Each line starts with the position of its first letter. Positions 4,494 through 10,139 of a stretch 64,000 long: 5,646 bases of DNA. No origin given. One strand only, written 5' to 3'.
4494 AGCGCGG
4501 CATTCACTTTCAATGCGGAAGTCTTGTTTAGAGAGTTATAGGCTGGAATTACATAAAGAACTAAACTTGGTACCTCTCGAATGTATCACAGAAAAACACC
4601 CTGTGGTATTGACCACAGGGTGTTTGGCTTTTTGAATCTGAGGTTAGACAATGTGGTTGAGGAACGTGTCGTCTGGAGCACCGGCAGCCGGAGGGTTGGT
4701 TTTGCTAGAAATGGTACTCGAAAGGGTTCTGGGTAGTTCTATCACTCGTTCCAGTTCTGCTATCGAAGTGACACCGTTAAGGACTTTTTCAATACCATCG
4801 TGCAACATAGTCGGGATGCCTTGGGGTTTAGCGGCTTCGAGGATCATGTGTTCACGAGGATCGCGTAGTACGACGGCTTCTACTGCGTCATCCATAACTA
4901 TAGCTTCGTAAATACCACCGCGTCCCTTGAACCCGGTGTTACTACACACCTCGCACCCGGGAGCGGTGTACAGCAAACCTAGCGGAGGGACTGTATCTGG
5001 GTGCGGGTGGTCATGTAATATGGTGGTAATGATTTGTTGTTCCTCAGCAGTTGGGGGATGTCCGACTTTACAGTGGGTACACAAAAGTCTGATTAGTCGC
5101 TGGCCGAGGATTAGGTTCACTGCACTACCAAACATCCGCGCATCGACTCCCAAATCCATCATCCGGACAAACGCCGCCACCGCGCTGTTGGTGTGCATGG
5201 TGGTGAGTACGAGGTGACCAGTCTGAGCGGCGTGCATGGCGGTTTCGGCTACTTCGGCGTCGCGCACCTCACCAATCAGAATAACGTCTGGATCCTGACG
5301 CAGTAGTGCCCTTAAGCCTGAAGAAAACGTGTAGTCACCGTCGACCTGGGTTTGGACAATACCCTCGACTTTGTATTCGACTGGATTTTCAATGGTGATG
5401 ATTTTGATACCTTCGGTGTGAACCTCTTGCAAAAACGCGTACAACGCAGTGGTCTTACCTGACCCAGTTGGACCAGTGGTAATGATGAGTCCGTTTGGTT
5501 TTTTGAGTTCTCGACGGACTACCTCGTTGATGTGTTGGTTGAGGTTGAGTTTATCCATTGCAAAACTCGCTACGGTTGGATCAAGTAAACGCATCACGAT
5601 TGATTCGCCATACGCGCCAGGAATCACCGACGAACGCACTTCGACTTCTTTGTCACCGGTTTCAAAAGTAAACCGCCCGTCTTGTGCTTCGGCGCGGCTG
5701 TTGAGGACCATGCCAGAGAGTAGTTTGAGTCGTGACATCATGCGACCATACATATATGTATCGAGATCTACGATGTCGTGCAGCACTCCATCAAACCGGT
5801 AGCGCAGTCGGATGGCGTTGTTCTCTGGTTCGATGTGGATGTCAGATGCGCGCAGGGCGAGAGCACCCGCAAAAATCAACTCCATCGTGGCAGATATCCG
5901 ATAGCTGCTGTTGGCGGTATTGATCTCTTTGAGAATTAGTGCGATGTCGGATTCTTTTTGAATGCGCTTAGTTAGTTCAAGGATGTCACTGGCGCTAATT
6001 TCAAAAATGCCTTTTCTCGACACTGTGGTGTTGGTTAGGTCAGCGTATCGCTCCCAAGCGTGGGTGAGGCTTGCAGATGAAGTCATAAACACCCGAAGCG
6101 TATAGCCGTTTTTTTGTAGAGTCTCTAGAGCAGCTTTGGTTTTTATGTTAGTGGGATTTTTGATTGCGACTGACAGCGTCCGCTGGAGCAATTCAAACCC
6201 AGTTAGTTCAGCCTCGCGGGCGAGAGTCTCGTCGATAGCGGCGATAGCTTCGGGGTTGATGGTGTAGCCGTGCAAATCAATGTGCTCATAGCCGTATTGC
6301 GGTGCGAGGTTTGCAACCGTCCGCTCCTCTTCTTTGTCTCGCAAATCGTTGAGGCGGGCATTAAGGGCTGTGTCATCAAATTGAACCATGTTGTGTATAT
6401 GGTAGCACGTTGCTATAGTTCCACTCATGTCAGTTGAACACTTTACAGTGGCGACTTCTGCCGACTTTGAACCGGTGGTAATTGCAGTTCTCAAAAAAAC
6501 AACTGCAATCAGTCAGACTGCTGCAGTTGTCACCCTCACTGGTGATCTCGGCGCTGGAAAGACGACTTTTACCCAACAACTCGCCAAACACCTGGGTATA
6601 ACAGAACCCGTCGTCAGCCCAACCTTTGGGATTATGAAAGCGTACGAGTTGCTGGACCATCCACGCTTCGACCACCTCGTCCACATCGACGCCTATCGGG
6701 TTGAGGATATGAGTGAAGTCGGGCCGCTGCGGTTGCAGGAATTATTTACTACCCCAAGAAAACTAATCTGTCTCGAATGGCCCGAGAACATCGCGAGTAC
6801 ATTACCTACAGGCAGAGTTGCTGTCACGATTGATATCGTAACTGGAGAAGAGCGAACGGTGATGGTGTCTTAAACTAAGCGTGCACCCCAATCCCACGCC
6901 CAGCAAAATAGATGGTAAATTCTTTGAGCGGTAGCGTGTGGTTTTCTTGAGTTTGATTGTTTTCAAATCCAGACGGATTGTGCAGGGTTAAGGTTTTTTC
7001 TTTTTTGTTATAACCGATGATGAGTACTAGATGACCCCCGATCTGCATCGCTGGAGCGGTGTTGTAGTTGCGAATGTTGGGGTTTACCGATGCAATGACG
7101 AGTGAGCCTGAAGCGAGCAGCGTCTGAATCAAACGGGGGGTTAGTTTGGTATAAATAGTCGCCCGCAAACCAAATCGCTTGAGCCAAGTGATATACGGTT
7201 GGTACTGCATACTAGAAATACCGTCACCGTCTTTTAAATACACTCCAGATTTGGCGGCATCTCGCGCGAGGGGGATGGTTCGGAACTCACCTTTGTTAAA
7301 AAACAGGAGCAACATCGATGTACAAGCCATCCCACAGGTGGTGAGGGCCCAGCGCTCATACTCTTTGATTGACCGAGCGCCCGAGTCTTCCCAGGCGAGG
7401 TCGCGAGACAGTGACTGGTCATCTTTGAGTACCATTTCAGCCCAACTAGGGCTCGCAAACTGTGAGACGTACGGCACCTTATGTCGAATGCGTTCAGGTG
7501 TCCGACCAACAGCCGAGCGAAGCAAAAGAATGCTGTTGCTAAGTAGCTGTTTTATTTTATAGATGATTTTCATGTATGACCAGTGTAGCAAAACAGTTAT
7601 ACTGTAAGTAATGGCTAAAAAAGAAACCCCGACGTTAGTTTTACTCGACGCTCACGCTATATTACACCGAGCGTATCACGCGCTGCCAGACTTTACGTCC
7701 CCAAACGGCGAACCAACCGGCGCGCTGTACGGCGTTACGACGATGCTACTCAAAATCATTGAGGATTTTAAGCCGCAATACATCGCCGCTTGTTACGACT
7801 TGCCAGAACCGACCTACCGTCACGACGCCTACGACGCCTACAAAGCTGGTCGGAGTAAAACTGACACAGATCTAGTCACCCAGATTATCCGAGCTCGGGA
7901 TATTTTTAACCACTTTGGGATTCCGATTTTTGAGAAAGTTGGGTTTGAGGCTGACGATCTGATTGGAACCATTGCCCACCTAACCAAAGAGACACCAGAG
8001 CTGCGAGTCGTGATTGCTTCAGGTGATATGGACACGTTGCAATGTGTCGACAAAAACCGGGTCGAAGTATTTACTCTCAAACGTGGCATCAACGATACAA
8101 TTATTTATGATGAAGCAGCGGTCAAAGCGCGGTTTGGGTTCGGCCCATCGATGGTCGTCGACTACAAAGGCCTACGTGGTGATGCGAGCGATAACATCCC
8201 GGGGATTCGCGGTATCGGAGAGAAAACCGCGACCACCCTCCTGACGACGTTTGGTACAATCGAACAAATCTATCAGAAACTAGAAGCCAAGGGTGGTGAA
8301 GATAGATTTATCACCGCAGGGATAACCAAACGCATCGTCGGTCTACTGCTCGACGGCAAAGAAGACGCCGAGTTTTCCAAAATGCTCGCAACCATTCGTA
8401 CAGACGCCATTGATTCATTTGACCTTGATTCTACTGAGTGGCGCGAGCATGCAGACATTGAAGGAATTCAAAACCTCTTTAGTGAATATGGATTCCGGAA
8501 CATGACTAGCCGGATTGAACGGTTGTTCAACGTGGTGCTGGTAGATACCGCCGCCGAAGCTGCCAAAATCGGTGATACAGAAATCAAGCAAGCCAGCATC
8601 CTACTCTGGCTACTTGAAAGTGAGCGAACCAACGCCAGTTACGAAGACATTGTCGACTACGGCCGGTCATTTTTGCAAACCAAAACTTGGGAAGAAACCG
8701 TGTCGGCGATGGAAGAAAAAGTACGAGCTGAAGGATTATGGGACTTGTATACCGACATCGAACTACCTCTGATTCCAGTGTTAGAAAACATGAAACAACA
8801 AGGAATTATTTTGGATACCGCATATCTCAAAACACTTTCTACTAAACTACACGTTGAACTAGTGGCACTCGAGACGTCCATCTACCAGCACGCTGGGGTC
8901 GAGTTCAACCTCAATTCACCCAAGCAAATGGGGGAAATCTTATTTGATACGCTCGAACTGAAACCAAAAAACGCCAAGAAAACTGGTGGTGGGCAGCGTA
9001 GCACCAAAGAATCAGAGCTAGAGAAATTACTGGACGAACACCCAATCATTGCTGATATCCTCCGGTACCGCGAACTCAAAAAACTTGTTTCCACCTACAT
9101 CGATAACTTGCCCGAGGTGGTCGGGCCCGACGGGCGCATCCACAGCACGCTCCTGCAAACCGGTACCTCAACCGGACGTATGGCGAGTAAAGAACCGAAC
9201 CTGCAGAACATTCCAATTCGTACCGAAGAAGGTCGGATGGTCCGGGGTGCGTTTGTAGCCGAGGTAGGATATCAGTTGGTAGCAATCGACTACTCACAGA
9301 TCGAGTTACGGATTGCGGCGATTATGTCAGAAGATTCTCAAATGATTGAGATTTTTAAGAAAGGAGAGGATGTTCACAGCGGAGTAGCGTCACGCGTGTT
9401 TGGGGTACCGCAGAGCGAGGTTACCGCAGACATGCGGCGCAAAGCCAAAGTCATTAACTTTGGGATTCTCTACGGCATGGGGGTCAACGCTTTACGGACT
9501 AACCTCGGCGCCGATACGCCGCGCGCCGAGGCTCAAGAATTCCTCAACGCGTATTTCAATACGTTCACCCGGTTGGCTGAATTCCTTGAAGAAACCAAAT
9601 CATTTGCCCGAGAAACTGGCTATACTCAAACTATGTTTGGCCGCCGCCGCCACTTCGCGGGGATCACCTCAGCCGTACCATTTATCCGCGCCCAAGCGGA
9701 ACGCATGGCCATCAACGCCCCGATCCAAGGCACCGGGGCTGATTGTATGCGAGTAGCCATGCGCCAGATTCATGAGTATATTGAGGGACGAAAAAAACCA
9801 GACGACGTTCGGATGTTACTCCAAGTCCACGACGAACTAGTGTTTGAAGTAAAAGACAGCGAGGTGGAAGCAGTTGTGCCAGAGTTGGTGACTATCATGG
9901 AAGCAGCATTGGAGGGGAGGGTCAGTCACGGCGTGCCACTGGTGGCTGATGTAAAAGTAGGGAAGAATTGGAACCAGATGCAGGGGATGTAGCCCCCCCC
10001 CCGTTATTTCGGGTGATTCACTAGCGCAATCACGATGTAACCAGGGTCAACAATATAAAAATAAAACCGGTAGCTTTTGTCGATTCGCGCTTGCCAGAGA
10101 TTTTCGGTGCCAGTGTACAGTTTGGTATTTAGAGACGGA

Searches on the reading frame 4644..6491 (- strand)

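Call 10: search_protein_families(library=pfam, proteins=[window:4644-6491:-], max_evalue=0.00001)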
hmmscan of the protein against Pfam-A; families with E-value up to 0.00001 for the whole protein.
window:4644-6491:- (615 aa): 2 families
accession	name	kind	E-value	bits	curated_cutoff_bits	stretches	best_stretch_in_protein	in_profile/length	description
PF00437.27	T2SSE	-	1.3e-108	363.4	24.9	1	199-582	8-370/370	Type II/IV secretion system protein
PF05157.20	MshEN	-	9.2e-06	26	23.1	0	66-151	1-85/90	MshEN domain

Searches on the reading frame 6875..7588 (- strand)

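Call 49: search_protein_families(library=pfam, proteins=[window:6875-7588:-], max_evalue=0.0001)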
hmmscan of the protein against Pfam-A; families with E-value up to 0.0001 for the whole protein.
window:6875-7588:- (237 aa): 2 families
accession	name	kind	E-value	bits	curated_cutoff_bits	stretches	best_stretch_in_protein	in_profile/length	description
PF13529.12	Peptidase_C39_2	-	1.4e-10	42.3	24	1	38-205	3-142/143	Peptidase_C39 like family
PF09778.15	Guanylate_cyc_2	-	4.2e-05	23.5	28.1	0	180-211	157-188/212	Guanylylate cyclase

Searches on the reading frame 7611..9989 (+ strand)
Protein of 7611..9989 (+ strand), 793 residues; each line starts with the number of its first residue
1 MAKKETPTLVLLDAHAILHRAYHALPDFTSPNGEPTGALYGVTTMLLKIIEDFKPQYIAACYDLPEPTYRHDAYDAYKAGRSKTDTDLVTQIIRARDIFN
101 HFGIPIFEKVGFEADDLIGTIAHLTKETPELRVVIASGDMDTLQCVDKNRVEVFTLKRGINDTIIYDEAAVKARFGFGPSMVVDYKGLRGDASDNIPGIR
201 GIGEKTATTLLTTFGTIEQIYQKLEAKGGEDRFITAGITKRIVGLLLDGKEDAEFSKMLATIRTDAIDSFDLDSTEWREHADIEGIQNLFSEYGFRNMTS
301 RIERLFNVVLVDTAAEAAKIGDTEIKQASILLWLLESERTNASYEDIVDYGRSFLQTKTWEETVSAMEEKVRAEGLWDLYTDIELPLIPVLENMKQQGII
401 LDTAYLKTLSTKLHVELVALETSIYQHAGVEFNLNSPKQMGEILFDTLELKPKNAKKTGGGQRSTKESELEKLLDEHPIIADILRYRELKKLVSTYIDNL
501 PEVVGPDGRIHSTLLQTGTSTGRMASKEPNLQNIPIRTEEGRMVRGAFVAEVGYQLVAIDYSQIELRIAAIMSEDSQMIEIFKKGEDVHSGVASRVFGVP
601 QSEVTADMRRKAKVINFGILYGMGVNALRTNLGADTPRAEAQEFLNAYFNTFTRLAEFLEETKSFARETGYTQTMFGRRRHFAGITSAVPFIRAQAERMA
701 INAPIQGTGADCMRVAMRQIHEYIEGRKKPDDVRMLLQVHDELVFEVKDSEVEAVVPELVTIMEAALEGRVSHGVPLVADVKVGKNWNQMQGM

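Call 10: search_protein_families(library=pfam, proteins=[window:7611-9989:+], max_evalue=0.00001)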
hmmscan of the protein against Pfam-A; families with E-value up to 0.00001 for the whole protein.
window:7611-9989:+ (793 aa): 3 families
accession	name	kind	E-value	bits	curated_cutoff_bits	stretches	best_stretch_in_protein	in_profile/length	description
PF00476.26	DNA_pol_A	-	9.1e-140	466.3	34.3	1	404-788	2-380/381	DNA polymerase family A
PF02739.22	5_3_exonuc_N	-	1.4e-48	165.2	34.3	1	8-176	1-164/164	5'-3' exonuclease, N-terminal resolvase-like domain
PF01367.25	5_3_exonuc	-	2.2e-24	86.2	40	1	179-279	3-93/97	5'-3' exonuclease, C-terminal SAM fold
